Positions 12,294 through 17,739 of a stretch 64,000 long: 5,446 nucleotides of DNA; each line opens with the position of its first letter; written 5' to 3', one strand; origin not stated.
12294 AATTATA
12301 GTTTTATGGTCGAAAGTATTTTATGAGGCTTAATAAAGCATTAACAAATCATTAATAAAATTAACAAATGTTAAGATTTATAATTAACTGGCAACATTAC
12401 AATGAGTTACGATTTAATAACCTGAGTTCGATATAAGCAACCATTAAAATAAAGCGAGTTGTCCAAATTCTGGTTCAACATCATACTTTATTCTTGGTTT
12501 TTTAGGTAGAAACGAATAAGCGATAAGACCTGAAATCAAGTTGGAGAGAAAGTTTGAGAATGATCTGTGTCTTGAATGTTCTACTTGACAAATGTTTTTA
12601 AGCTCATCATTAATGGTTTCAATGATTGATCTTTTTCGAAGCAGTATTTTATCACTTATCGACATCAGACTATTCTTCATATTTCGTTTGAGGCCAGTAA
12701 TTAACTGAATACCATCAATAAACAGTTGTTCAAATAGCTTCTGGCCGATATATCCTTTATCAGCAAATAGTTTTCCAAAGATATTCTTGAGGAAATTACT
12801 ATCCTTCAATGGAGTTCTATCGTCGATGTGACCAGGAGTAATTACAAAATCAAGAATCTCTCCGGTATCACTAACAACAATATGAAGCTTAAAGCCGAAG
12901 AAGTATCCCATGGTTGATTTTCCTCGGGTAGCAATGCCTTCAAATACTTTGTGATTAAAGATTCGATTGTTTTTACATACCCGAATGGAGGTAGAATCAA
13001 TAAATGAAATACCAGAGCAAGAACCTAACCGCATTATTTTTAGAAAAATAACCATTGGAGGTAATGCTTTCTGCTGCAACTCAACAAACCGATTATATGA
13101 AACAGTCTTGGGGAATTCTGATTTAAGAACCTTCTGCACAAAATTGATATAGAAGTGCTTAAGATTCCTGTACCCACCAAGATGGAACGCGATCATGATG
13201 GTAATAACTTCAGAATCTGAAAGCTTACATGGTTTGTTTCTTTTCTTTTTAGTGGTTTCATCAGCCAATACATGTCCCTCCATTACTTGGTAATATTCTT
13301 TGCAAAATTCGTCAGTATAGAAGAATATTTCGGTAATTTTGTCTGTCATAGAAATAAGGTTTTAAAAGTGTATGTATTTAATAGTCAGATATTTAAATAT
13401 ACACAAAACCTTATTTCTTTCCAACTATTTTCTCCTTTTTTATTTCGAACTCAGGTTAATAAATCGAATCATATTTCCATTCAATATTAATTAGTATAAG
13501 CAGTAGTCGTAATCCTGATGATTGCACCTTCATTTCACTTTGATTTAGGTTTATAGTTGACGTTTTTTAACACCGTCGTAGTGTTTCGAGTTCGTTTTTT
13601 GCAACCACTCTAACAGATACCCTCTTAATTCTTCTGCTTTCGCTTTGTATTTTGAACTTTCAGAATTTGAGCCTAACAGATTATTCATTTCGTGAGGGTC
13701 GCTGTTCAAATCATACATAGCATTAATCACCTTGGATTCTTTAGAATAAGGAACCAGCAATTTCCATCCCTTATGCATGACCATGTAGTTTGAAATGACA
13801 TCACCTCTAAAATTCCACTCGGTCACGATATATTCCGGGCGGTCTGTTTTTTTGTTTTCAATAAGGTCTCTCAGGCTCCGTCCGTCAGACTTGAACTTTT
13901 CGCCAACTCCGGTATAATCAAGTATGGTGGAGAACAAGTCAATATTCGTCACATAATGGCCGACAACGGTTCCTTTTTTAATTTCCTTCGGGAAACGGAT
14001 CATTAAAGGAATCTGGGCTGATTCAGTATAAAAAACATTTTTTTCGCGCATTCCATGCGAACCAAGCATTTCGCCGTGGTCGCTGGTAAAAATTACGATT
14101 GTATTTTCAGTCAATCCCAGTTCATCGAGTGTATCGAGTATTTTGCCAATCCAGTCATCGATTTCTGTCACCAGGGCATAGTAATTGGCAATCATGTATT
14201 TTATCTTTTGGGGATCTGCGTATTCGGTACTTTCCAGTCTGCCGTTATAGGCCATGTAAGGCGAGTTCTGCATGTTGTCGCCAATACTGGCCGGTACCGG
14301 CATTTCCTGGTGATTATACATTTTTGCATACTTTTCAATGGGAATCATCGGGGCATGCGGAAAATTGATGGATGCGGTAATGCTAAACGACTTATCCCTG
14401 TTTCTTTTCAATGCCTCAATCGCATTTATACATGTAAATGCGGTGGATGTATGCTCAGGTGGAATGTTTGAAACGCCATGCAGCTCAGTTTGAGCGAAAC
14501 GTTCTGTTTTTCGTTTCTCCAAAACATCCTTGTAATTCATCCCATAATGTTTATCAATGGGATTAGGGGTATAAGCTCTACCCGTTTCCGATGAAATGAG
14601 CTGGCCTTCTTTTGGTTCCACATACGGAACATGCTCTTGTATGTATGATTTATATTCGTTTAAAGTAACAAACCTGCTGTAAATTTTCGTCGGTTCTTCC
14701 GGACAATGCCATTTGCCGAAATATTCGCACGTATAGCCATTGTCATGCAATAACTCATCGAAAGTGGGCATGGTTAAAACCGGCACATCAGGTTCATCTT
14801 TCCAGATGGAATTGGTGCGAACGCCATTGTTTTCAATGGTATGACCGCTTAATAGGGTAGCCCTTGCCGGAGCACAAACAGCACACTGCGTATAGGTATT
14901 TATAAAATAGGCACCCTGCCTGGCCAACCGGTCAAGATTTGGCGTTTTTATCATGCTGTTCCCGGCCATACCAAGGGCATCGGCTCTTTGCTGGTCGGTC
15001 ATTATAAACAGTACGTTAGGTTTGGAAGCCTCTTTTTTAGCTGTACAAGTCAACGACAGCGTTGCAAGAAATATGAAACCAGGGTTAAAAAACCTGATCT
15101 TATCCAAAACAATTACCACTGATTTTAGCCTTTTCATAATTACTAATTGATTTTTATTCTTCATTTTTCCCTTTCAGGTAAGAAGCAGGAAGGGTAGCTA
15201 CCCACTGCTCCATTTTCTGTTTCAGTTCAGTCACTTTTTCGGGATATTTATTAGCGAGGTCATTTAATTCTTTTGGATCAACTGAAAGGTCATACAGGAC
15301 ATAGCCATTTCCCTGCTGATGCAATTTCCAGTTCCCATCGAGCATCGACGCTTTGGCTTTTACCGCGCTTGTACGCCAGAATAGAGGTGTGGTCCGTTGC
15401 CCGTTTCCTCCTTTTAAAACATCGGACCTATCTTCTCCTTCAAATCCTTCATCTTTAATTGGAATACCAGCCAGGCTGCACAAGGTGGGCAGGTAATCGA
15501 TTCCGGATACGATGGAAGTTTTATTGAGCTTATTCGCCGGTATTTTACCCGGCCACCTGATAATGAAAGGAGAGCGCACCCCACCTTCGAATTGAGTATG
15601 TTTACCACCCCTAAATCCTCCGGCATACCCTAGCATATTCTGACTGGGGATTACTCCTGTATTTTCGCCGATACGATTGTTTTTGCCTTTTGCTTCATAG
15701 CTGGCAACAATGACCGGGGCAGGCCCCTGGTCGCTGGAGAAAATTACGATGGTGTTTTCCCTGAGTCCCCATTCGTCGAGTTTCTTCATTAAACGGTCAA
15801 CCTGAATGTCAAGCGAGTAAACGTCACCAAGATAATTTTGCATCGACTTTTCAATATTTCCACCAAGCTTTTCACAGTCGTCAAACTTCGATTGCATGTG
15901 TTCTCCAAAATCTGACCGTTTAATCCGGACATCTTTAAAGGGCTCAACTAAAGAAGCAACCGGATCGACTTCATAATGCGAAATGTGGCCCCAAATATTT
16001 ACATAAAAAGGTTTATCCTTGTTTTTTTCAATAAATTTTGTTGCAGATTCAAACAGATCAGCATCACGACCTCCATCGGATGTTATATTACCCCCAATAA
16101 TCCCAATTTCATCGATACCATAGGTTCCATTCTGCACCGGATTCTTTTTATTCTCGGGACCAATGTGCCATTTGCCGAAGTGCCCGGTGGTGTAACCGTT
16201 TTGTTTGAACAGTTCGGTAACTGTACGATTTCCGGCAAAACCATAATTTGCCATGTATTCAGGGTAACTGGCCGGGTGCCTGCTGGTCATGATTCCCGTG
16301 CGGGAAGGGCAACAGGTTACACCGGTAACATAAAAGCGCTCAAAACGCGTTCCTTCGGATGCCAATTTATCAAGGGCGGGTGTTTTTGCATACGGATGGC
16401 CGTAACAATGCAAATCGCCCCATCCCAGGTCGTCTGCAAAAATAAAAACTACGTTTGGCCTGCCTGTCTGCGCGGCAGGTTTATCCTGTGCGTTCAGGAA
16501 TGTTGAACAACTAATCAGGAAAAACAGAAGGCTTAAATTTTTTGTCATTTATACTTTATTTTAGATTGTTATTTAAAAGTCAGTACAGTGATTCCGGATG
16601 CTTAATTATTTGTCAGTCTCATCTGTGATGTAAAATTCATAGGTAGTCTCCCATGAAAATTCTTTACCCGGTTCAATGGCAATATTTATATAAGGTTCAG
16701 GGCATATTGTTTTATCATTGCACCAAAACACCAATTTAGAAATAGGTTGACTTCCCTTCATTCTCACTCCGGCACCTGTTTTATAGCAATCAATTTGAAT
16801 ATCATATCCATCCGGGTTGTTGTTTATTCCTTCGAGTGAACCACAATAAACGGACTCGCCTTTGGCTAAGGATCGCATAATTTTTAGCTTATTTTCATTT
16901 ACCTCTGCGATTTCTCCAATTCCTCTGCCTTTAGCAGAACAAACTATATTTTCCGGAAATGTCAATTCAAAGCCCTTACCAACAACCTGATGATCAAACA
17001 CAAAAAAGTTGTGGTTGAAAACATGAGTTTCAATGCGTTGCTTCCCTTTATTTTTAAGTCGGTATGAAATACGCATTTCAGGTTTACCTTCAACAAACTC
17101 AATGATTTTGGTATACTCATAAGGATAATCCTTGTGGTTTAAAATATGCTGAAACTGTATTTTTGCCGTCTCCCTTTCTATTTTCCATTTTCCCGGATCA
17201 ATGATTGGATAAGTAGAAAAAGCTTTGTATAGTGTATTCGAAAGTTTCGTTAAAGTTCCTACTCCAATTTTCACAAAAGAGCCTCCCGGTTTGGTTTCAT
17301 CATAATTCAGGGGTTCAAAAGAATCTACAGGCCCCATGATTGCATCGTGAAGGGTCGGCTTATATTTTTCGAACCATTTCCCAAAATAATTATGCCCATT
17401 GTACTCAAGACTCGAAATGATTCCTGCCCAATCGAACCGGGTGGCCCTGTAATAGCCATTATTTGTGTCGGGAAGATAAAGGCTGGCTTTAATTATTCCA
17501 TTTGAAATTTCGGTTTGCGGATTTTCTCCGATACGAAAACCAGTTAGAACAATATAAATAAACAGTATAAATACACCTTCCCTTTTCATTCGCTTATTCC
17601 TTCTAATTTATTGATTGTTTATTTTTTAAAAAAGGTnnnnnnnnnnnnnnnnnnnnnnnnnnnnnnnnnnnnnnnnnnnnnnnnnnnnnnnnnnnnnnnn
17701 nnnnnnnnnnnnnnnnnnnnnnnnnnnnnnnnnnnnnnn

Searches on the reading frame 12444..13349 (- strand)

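Call 18: search_protein_families(library=pfam, proteins=[window:12444-13349:-], max_evalue=0.00001)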
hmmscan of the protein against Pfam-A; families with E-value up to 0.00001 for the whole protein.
window:12444-13349:- (301 aa): 2 families
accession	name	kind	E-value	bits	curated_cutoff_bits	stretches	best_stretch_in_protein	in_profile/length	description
PF13612.12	DDE_Tnp_1_3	-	5.4e-70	234.8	27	1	109-263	2-154/155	Transposase DDE domain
PF01609.27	DDE_Tnp_1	-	1.1e-23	84.5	23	1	111-279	3-199/200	Transposase DDE domain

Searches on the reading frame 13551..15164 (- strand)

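Call 18: search_protein_families(library=pfam, proteins=[window:13551-15164:-], max_evalue=0.00001)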
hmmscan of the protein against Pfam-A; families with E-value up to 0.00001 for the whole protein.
window:13551-15164:- (537 aa): 4 families
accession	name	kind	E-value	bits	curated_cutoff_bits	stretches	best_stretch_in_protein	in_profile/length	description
PF00884.28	Sulfatase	-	1.5e-48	166.1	25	1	49-420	1-301/301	Sulfatase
PF16347.10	SGSH_C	-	2.8e-24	86.5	29.3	1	368-505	1-140/154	N-sulphoglucosamine sulphohydrolase, C-terminal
PF01663.27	Phosphodiest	-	8e-13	49.1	23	0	332-368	188-224/342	Type I phosphodiesterase / nucleotide pyrophosphatase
PF02995.22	DUF229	-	1.7e-06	27.4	25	1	325-397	303-373/496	Protein of unknown function (DUF229)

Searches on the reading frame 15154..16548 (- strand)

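Call 18: search_protein_families(library=pfam, proteins=[window:15154-16548:-], max_evalue=0.00001)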
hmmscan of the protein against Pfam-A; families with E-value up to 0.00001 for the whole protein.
window:15154-16548:- (464 aa): 2 families
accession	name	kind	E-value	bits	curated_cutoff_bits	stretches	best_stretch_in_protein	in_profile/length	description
PF00884.28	Sulfatase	-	3.4e-51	174.8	25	1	31-362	1-301/301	Sulfatase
PF16347.10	SGSH_C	-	1e-11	45.7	29.3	1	317-448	9-150/154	N-sulphoglucosamine sulphohydrolase, C-terminal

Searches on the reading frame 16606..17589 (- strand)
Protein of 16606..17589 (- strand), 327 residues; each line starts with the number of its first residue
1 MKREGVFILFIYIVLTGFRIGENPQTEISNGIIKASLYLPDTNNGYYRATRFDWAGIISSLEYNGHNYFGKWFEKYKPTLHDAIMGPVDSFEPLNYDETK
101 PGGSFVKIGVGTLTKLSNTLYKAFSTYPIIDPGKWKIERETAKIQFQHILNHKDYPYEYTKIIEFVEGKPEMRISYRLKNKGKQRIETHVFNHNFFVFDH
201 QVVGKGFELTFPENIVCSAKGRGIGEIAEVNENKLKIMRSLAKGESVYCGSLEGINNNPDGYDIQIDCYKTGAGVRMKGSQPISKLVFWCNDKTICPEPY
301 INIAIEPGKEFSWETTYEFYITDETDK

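Call 18: search_protein_families(library=pfam, proteins=[window:16606-17589:-], max_evalue=0.00001)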
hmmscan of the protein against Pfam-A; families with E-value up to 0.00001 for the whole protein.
window:16606-17589:- (327 aa): 0 families

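Call 83: search_protein_families(library=pfam, proteins=[window:16606-17589:-], max_evalue=0.01)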
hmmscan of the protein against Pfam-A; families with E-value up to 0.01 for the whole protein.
window:16606-17589:- (327 aa): 1 family
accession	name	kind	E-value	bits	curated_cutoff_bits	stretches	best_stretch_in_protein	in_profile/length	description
PF01263.26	Aldose_epim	-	0.0021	17.9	27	0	134-241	94-206/299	Aldose 1-epimerase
